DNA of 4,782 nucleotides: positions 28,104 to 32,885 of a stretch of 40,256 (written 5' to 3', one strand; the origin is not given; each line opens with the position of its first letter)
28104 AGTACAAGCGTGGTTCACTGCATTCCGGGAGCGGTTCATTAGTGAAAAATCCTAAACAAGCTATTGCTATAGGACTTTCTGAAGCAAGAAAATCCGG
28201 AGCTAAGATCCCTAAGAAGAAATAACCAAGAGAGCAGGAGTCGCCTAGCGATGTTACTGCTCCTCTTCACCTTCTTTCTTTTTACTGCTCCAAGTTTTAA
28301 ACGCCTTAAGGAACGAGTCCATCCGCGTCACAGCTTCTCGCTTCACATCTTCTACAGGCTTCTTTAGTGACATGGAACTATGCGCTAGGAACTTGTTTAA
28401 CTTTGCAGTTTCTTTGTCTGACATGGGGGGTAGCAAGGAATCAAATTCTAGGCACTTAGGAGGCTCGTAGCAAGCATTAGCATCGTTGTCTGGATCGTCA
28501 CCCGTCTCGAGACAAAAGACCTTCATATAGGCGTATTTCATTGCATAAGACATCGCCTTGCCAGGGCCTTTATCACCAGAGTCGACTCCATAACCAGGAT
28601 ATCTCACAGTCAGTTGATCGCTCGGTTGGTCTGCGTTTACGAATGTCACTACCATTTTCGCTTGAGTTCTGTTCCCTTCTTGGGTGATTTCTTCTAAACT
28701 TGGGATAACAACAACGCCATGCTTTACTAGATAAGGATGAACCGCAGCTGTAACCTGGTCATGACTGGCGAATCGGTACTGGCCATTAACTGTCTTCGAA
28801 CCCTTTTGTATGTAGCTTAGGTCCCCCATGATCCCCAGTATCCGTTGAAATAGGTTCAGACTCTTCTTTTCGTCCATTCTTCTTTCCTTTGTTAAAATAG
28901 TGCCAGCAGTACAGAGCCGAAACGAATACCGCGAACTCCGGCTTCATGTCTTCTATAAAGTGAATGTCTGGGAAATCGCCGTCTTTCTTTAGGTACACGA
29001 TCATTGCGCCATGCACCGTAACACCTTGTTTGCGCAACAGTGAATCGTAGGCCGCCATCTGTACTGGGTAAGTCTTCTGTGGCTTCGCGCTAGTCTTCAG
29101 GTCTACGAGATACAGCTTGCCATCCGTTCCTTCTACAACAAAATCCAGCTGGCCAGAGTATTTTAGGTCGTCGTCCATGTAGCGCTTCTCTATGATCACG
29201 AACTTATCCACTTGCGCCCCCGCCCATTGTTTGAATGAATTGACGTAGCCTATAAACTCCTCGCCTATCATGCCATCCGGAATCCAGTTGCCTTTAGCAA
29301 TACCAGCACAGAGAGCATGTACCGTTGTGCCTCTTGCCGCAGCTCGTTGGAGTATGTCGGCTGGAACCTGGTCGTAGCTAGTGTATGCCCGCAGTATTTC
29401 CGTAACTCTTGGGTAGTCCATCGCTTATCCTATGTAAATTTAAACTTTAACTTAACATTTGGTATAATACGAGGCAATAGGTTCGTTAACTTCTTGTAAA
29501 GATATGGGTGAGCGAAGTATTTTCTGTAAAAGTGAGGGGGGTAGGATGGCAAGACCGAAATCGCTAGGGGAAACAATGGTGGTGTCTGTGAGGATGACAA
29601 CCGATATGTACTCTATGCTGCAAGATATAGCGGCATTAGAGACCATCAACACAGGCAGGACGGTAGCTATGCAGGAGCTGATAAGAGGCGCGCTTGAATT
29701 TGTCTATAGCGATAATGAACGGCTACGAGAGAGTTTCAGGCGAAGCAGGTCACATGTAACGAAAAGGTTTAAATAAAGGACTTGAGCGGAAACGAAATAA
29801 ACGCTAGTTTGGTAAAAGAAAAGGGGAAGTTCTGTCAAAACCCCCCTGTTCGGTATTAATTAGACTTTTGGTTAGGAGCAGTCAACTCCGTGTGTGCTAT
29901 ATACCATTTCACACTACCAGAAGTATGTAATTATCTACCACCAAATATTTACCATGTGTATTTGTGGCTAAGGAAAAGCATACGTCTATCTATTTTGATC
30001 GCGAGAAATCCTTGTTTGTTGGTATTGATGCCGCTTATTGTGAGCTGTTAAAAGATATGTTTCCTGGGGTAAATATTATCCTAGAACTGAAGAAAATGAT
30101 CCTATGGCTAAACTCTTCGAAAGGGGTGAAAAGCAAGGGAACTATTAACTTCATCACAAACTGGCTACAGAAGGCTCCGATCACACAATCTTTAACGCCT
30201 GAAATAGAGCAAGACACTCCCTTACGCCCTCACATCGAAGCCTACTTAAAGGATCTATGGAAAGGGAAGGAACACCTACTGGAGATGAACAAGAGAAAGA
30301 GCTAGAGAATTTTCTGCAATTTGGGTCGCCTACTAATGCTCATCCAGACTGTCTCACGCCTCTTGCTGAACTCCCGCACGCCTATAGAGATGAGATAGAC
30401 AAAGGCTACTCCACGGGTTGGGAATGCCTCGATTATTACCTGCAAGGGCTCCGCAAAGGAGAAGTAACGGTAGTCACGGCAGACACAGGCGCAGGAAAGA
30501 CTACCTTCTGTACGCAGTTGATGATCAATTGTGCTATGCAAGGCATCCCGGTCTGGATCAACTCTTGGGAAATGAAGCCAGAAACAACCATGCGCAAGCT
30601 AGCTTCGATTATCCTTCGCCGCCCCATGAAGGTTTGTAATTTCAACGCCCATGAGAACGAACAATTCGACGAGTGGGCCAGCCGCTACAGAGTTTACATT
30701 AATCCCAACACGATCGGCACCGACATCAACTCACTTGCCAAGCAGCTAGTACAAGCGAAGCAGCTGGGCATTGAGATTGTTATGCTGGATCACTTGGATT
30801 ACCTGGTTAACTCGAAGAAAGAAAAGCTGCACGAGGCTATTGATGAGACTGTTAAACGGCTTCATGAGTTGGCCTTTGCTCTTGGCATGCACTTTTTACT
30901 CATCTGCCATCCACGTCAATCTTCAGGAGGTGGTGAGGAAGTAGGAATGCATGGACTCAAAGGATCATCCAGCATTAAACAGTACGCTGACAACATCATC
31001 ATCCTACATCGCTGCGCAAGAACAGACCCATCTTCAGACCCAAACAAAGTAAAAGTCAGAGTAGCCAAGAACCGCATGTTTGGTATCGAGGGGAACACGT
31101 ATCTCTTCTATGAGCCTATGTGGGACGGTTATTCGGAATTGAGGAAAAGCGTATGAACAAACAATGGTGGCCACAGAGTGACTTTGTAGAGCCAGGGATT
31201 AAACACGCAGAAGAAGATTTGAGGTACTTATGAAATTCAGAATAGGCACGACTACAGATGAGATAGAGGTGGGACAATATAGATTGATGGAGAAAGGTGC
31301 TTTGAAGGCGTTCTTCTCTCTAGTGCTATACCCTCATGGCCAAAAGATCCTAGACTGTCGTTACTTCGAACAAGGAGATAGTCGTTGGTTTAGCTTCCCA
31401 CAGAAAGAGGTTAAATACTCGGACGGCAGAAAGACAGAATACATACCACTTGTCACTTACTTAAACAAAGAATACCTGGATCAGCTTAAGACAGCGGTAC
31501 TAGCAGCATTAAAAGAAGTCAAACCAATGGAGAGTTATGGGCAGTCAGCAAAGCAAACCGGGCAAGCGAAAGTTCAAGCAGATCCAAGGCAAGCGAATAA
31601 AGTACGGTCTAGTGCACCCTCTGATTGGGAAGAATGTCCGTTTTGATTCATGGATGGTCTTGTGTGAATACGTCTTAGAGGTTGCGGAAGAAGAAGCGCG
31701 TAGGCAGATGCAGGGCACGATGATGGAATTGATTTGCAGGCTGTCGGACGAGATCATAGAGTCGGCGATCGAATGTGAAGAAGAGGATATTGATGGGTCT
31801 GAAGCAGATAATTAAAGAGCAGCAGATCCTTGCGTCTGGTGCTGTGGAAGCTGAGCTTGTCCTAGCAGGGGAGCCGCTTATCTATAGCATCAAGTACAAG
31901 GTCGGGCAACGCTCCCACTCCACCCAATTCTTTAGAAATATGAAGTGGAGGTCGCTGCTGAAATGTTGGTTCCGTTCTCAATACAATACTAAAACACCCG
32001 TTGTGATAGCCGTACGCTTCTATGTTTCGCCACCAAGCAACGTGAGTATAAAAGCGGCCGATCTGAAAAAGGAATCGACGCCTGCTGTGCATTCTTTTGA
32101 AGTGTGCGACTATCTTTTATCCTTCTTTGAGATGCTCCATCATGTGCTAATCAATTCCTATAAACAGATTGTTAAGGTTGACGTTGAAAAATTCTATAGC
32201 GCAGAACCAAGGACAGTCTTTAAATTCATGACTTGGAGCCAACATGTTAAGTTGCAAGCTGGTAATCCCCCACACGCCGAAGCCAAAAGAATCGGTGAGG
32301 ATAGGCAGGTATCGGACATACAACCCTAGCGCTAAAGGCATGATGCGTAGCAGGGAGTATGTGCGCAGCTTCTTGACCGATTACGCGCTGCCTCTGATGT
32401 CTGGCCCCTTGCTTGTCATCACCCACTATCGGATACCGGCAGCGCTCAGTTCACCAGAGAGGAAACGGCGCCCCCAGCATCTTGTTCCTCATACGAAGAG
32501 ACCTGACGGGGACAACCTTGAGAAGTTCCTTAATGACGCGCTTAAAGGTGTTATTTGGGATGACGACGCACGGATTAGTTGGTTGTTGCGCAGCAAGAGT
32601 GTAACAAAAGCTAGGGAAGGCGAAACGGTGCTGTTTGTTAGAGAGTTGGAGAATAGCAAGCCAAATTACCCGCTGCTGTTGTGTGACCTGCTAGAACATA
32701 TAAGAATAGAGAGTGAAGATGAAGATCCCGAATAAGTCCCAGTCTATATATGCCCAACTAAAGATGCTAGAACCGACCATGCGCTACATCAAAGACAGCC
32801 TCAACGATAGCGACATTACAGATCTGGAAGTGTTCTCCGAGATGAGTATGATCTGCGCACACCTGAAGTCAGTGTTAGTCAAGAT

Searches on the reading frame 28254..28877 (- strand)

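Call 94: search_protein_families(library=pfam, proteins=[window:28254-28877:-], max_evalue=0.001)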
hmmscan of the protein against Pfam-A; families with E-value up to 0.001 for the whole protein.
window:28254-28877:- (207 aa): 1 family
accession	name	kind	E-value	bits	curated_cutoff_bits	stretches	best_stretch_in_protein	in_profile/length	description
PF04404.17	ERF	-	9.6e-20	71.5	25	1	11-134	3-129/153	ERF superfamily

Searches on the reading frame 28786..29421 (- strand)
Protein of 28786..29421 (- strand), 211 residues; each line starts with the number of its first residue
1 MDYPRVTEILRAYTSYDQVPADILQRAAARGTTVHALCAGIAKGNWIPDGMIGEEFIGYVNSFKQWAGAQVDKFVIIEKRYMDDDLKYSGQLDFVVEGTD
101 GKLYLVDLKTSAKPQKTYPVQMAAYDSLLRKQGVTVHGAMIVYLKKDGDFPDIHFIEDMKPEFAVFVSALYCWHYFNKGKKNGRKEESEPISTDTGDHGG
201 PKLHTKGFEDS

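Call 94: search_protein_families(library=pfam, proteins=[window:28786-29421:-], max_evalue=0.001)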
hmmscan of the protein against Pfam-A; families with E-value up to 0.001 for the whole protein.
window:28786-29421:- (211 aa): 2 families
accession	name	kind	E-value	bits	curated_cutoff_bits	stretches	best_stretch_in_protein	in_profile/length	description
PF12705.13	PDDEXK_1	-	3.2e-06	27.7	22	1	59-148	96-195/247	PD-(D/E)XK nuclease superfamily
PF01930.23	Cas_Cas4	-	2.3e-05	25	22.7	1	89-146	53-109/160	Domain of unknown function DUF83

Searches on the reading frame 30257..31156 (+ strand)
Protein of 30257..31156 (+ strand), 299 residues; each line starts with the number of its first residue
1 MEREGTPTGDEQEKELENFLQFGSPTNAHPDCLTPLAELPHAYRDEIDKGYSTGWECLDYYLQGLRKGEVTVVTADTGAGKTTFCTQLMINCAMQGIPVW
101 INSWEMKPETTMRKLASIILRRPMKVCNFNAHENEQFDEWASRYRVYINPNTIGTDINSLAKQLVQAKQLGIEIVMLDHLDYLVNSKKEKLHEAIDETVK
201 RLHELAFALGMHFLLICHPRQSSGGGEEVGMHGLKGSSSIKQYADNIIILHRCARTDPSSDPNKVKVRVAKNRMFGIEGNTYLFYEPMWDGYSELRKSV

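Call 94: search_protein_families(library=pfam, proteins=[window:30257-31156:+], max_evalue=0.001)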
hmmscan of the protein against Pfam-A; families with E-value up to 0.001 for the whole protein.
window:30257-31156:+ (299 aa): 3 families
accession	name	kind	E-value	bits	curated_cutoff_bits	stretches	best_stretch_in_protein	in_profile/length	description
PF03796.21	DnaB_C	-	2.7e-23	83.1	27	1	50-284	1-245/255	DnaB-like helicase C terminal domain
PF13481.12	AAA_25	-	1.3e-17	64.5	27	1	51-222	15-193/195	AAA domain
PF06745.19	ATPase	-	4.5e-09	36.5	26.6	1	52-282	2-215/231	KaiC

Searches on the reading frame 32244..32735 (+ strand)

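Call 94: search_protein_families(library=pfam, proteins=[window:32244-32735:+], max_evalue=0.001)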
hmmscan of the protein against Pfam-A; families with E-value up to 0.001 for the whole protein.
window:32244-32735:+ (163 aa): 1 family
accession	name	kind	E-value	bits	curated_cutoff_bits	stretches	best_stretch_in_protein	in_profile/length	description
PF05866.16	RusA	-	1.7e-14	55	22.8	1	11-122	3-115/124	Endodeoxyribonuclease RusA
